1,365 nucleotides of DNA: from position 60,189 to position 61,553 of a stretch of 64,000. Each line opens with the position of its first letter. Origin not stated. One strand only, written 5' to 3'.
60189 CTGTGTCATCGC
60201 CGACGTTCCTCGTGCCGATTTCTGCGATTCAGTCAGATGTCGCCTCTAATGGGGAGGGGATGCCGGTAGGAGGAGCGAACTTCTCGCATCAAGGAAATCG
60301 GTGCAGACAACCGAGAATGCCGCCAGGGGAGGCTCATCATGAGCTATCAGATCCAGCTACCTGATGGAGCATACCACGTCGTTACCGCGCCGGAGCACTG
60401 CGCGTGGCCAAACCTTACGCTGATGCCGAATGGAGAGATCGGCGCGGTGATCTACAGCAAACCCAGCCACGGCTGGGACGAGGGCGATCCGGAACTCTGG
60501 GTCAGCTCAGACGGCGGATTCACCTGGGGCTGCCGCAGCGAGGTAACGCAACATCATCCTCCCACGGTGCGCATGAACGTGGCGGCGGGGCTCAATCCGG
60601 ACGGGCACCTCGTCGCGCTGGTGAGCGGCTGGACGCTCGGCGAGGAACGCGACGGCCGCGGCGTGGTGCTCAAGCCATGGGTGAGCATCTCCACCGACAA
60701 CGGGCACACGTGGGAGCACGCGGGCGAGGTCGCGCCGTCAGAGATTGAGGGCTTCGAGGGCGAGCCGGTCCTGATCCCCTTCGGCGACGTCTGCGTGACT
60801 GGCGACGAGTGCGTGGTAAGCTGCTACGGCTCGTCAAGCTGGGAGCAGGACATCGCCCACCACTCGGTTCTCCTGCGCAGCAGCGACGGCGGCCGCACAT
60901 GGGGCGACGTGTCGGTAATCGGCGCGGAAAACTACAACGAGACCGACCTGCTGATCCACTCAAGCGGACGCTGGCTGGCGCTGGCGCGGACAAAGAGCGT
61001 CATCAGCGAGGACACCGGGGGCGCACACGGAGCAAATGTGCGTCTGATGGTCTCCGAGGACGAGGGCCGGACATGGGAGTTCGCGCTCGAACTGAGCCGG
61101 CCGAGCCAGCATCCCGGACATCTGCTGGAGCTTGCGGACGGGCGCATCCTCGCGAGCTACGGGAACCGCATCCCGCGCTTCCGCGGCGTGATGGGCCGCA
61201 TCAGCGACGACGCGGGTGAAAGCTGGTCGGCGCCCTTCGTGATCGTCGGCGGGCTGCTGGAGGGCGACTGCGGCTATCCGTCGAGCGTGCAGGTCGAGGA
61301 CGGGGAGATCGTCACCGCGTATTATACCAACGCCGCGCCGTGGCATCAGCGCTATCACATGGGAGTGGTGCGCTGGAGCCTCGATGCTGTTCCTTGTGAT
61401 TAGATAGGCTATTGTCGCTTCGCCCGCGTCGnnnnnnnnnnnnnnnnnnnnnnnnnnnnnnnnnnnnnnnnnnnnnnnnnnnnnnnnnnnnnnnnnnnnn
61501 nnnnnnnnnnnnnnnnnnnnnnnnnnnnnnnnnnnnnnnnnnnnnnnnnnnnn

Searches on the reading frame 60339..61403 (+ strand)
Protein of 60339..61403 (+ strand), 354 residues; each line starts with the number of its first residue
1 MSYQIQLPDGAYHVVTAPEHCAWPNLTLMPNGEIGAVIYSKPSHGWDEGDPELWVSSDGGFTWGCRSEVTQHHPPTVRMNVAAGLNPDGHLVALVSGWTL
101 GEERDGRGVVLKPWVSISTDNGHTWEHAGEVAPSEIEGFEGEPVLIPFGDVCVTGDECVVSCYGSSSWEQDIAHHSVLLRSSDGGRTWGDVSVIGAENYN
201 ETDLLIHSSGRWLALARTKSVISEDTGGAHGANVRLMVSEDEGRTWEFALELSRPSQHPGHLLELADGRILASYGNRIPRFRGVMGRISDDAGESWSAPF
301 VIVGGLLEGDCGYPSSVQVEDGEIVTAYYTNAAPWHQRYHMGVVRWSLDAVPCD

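Call 34: search_protein_families(library=pfam, proteins=[window:60339-61403:+], max_evalue=0.001)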
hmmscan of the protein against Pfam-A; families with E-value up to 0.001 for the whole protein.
window:60339-61403:+ (354 aa): 7 families
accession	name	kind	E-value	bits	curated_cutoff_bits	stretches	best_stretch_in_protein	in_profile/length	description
PF13088.12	BNR_2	-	5.5e-19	69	31.4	1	45-324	10-275/277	BNR repeat-like domain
PF02012.26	BNR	-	7.6e-08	31.7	27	0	288-297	2-11/12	BNR/Asp-box repeat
PF24316.1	Tli3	-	1.1e-07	32.6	27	0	205-257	55-106/129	T6SS Tli3 immunity protein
PF14870.12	PSII_BNR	-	3.3e-05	23.7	27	0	21-81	7-67/303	Photosynthesis system II assembly factor YCF48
PF15902.12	Sortilin-Vps10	-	6.7e-05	22.3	33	0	115-249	3-112/446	Sortilin, neurotensin receptor 3,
PF21471.3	Reelin_subrepeat-B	-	0.00024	21.3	27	0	164-204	47-88/127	Reelin subrepeat B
PF13810.12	DUF4185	-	0.00026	20.8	39.5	0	124-193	74-144/309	Domain of unknown function (DUF4185)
